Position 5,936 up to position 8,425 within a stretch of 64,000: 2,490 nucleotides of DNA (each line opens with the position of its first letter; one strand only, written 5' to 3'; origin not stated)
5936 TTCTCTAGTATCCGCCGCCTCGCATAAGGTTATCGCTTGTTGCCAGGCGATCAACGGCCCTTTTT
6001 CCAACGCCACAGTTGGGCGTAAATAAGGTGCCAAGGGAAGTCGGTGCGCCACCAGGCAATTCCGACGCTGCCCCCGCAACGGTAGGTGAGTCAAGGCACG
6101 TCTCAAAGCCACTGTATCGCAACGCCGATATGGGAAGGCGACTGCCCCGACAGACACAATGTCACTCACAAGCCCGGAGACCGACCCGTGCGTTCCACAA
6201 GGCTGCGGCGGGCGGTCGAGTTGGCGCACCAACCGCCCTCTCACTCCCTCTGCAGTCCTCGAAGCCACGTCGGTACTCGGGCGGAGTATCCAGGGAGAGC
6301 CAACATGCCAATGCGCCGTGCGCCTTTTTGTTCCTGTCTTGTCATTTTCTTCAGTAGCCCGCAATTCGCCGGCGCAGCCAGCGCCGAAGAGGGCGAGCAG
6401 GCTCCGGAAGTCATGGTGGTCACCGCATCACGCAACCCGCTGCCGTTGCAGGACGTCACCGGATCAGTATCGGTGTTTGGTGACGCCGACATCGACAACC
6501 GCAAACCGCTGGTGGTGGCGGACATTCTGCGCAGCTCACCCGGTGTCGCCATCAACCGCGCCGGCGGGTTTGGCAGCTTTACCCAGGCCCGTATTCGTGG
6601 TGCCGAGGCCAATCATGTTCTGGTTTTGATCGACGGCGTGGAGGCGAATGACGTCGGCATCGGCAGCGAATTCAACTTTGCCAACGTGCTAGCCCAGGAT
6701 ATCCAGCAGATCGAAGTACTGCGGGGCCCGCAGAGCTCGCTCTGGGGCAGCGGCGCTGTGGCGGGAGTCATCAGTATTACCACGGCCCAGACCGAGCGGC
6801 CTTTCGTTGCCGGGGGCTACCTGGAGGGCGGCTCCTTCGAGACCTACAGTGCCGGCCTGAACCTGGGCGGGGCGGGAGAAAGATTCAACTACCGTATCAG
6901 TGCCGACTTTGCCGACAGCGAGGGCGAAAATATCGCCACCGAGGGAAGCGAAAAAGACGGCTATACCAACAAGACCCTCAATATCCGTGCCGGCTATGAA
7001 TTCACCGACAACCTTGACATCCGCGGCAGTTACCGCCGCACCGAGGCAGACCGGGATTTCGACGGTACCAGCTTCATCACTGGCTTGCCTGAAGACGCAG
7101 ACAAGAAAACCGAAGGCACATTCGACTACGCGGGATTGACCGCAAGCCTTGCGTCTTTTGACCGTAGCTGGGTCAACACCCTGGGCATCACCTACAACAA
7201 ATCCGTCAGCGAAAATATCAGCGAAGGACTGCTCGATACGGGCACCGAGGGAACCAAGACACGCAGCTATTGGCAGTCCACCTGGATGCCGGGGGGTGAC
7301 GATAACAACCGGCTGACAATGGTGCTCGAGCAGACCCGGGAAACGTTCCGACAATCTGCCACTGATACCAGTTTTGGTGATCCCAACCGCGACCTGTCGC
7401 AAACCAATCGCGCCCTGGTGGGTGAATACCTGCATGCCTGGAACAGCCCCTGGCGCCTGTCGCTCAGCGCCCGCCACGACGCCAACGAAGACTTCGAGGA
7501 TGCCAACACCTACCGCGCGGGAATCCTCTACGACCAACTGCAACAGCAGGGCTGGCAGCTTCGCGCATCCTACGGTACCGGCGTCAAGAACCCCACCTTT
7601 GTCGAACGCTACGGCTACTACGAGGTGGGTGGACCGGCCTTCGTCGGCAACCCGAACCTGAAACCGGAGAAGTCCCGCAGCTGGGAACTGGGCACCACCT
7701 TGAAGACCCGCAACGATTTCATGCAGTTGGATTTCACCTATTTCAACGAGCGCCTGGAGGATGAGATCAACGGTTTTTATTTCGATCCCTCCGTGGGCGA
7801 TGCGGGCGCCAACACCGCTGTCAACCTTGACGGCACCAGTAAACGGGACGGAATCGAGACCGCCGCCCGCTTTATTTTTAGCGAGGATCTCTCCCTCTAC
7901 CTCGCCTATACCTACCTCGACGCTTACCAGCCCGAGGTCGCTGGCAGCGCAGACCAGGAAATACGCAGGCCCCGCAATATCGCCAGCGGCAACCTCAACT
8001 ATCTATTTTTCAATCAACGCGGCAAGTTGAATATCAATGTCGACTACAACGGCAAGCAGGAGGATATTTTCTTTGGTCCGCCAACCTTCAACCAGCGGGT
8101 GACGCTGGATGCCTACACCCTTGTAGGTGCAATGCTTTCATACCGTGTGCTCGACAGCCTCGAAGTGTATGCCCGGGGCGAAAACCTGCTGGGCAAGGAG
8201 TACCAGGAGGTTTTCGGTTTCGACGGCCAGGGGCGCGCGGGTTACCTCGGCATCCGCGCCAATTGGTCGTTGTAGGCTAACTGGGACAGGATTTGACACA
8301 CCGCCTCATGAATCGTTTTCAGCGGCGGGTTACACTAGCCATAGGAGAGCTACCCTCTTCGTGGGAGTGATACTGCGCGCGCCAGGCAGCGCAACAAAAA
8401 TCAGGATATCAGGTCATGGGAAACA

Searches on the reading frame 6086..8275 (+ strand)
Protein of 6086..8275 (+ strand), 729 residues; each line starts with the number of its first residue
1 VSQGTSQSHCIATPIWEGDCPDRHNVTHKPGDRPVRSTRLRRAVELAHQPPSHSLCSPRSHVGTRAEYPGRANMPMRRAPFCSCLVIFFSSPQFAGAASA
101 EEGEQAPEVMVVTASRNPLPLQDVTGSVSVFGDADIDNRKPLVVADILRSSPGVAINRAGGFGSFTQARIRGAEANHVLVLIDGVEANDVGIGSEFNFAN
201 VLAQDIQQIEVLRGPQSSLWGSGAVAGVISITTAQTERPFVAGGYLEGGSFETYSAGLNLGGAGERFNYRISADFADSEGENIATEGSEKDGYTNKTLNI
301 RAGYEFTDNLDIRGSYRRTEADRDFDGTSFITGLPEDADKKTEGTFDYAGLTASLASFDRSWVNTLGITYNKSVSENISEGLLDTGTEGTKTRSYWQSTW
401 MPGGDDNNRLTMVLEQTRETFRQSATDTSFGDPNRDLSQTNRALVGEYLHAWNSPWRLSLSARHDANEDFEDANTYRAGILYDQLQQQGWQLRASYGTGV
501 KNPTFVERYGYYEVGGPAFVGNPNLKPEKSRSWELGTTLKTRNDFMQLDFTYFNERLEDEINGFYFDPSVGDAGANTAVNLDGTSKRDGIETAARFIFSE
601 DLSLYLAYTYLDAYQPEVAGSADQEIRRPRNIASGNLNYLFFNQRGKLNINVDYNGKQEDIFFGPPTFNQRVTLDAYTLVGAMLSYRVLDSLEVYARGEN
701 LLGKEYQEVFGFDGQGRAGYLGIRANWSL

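Call 43: search_protein_families(library=pfam, proteins=[window:6086-8275:+], max_evalue=0.00001)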
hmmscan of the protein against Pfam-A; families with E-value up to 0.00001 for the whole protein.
window:6086-8275:+ (729 aa): 3 families
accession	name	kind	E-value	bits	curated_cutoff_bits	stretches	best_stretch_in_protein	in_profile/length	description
PF00593.30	TonB_dep_Rec_b-barrel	-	1.7e-40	140.7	27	1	248-701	18-436/436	TonB dependent receptor-like, beta-barrel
PF07715.20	Plug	-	6.4e-24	85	23.9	1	121-228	2-107/107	TonB-dependent Receptor Plug Domain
PF14905.12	OMP_b-brl_3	-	1.3e-08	34.8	27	1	518-661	206-341/408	Outer membrane protein beta-barrel family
